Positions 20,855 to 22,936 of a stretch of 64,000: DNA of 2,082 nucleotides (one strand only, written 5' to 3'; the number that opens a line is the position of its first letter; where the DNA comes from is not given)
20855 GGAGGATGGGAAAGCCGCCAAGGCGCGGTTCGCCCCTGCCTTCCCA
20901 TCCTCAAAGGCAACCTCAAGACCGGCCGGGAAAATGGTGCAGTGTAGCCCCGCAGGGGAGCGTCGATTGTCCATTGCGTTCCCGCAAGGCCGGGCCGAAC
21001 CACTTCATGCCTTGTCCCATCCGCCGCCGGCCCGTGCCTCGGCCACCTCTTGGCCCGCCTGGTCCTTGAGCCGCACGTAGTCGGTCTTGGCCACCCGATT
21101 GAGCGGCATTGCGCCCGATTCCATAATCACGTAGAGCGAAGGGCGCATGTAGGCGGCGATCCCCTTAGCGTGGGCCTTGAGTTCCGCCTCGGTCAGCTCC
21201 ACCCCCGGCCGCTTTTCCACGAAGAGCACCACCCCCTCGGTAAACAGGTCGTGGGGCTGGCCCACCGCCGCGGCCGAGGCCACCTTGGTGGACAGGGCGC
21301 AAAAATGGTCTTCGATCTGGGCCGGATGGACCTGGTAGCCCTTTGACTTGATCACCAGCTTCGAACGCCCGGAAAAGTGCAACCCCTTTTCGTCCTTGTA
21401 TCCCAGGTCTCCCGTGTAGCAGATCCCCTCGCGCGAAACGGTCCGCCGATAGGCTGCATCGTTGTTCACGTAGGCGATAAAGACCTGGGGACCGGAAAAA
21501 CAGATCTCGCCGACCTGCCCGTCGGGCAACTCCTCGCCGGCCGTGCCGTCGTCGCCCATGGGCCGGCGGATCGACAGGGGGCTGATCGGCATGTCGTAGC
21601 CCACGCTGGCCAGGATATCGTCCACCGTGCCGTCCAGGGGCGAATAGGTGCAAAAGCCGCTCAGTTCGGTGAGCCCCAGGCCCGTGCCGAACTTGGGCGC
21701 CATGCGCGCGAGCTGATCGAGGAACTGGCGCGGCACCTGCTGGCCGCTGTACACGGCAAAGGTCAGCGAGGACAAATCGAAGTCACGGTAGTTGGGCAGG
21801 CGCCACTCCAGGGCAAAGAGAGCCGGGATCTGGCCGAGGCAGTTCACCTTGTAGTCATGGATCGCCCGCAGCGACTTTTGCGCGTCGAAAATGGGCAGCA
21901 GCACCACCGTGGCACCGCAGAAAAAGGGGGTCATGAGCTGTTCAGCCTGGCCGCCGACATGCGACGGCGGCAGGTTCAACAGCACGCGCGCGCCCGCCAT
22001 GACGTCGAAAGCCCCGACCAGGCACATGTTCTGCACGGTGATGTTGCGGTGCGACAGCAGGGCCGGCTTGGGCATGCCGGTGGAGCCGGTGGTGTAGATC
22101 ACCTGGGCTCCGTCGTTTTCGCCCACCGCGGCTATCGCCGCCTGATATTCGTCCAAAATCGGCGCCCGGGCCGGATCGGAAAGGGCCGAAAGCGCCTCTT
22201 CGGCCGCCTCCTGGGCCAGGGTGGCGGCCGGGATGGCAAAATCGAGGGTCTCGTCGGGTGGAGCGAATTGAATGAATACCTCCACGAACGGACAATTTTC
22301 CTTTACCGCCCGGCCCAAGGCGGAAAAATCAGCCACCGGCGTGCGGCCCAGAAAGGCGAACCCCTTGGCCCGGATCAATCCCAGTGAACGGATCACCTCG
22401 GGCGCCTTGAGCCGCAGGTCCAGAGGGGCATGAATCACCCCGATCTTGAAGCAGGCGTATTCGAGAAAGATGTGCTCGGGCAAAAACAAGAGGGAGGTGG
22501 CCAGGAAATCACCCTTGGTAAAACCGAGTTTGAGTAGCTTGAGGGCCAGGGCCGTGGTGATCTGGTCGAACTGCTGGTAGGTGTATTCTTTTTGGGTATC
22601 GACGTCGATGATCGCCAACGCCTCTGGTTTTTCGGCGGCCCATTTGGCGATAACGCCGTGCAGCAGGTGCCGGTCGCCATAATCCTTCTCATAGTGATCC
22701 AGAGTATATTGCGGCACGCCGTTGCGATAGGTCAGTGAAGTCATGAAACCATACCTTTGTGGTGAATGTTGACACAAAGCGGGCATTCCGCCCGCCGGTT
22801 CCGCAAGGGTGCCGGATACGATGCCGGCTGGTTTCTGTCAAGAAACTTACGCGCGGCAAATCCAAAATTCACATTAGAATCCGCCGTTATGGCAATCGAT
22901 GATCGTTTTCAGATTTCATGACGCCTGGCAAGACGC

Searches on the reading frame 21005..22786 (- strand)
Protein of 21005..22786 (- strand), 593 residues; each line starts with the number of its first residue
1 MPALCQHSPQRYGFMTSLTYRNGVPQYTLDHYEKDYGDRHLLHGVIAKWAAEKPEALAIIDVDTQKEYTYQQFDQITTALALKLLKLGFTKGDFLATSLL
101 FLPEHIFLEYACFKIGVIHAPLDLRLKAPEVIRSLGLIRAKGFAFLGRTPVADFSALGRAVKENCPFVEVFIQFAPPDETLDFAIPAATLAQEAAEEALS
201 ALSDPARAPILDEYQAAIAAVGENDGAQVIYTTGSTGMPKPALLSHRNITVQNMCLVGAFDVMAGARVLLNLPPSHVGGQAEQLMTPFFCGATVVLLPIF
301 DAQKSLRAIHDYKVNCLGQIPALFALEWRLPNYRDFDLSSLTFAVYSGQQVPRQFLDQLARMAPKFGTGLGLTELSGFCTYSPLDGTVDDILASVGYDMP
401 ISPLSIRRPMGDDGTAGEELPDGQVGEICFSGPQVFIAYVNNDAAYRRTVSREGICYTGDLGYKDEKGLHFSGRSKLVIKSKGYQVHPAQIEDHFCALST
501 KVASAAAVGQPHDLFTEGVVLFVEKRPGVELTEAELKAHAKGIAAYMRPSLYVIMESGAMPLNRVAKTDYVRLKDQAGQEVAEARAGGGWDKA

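Call 65: search_protein_families(library=pfam, proteins=[window:21005-22786:-], max_evalue=0.001)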
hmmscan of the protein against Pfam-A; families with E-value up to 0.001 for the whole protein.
window:21005-22786:- (593 aa): 2 families
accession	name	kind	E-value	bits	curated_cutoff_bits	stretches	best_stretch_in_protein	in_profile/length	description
PF00501.34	AMP-binding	-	3.7e-53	181.1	29.9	1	47-439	2-383/384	AMP-binding enzyme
PF13193.12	AMP-binding_C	-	2.1e-07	32.2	24.5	1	499-567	9-76/76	AMP-binding enzyme C-terminal domain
